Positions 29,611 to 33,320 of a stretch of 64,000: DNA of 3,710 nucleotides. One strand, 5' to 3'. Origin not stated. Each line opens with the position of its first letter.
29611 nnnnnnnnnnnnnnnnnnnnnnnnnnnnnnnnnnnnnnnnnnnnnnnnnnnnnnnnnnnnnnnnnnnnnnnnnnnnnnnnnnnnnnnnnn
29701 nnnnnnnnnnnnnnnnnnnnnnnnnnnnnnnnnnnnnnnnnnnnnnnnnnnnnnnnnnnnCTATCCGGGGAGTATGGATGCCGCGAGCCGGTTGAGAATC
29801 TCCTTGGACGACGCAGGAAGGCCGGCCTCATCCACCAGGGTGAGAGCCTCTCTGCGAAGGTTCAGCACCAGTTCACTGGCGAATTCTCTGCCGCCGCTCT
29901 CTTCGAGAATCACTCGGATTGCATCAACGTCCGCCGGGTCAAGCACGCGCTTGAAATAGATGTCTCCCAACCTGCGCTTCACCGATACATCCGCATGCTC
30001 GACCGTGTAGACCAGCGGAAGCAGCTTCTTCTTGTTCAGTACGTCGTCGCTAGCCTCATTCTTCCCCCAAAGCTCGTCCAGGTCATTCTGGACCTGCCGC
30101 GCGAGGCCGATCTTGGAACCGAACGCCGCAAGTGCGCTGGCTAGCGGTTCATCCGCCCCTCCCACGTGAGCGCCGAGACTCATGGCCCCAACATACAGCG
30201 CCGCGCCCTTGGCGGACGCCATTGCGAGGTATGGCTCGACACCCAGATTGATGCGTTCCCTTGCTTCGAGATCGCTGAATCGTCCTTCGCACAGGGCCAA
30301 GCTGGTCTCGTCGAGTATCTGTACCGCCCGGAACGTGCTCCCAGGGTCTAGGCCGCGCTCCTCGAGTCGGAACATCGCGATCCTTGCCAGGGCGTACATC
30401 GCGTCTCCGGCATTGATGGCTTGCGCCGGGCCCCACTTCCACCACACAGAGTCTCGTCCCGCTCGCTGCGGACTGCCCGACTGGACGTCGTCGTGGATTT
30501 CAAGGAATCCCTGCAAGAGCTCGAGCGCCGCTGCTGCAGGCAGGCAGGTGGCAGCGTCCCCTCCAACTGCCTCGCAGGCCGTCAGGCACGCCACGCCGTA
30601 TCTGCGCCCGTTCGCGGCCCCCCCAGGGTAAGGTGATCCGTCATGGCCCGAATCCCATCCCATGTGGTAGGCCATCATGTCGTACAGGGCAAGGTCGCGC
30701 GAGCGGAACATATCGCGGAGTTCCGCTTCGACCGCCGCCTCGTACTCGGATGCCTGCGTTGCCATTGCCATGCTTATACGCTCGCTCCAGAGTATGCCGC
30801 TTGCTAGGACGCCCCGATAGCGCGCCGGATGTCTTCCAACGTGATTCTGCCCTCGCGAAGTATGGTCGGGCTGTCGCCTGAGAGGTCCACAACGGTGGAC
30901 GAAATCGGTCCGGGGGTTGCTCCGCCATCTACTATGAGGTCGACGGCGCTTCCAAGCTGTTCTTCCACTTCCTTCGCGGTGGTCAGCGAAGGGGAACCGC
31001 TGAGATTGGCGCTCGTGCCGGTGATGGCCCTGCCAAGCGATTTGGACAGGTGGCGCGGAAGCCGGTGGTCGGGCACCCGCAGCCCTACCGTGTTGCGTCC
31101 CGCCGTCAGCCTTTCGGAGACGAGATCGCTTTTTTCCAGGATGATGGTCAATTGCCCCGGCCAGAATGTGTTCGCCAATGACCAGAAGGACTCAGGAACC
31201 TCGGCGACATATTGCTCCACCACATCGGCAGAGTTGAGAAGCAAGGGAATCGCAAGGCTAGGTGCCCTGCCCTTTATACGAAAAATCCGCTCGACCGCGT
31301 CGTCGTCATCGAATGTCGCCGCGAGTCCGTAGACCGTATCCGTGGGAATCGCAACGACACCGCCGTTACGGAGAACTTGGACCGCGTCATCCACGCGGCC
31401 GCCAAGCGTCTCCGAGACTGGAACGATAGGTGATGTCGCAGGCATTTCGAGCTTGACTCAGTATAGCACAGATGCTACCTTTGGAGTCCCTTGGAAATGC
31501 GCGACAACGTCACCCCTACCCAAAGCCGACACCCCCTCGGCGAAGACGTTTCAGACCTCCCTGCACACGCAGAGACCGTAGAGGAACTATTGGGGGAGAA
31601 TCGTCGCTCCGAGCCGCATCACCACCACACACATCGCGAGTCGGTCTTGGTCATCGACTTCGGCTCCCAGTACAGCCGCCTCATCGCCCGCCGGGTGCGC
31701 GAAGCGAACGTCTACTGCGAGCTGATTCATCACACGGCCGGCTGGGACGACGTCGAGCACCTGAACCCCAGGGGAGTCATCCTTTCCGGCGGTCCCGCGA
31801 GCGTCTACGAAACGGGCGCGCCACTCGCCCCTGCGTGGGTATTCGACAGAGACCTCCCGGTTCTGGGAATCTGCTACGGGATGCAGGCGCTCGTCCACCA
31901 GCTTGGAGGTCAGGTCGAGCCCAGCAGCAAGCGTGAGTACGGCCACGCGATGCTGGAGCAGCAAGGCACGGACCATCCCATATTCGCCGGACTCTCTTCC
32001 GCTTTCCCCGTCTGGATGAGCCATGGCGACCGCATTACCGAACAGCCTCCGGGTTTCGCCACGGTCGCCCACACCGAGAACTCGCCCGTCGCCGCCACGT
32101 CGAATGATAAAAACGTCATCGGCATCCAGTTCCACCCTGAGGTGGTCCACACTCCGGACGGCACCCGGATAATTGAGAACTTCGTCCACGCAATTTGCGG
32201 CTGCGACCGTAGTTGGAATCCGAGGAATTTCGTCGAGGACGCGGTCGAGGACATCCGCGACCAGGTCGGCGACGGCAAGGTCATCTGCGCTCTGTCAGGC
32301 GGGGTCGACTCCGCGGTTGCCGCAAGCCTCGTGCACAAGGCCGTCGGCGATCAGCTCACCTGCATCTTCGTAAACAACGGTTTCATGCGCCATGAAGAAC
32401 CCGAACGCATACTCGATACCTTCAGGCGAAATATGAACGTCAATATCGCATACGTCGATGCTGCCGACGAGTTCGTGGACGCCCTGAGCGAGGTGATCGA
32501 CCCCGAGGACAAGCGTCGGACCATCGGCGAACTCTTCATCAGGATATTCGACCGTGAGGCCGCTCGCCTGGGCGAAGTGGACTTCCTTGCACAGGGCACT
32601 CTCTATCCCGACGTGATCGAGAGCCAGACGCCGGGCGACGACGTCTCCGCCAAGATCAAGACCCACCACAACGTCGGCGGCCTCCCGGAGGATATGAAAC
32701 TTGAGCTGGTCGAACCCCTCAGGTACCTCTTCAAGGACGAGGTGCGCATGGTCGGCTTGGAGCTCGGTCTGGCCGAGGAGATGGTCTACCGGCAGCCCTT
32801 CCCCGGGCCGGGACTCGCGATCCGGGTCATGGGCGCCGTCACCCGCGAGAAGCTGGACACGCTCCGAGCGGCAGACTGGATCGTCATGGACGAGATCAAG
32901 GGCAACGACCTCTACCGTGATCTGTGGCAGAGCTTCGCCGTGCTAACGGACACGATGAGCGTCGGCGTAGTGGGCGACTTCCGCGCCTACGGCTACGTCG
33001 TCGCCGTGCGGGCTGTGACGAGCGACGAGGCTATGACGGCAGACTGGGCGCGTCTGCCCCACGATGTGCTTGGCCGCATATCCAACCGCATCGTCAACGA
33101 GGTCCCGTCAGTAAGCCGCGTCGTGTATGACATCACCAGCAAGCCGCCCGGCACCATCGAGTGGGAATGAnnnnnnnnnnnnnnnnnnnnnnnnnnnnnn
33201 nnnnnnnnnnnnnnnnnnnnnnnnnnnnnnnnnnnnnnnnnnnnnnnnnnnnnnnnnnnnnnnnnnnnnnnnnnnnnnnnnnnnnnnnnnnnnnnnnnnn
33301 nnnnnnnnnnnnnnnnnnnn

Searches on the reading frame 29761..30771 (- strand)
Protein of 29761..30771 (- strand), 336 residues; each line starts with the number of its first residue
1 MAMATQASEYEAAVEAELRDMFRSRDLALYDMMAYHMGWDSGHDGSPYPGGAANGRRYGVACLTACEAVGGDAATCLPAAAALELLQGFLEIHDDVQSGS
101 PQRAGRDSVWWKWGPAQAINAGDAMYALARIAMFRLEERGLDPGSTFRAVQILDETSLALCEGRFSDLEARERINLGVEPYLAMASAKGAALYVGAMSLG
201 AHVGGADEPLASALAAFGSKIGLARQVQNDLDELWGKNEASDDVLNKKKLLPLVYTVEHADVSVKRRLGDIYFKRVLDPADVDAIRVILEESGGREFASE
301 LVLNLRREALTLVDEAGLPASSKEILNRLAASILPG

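Call 10: search_protein_families(library=pfam, proteins=[window:29761-30771:-], max_evalue=0.00001)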
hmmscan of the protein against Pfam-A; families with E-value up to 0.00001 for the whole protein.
window:29761-30771:- (336 aa): 1 family
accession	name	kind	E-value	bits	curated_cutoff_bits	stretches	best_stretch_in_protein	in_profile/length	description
PF00348.22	polyprenyl_synt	-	1.2e-31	110.3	27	1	59-285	21-247/251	Polyprenyl synthetase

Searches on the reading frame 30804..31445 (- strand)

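Call 10: search_protein_families(library=pfam, proteins=[window:30804-31445:-], max_evalue=0.00001)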
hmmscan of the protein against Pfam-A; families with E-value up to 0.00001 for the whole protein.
window:30804-31445:- (213 aa): 1 family
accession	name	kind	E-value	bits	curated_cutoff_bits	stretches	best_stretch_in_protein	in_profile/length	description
PF01300.24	Sua5_yciO_yrdC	-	1.1e-58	198.1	25.1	1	23-199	1-178/178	Telomere recombination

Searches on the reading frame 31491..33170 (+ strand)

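Call 10: search_protein_families(library=pfam, proteins=[window:31491-33170:+], max_evalue=0.00001)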
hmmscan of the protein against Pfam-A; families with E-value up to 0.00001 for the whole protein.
window:31491-33170:+ (559 aa): 3 families
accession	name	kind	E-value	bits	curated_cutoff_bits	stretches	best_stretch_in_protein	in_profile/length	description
PF00117.34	GATase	-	7.3e-45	153.4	22.8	1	53-233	1-188/190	Glutamine amidotransferase class-I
PF00958.27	GMP_synt_C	-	1.1e-41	141.2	27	1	467-558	1-92/92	GMP synthase C terminal domain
PF07722.19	Peptidase_C26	-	1.6e-08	35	20.5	1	118-217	102-219/219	Peptidase C26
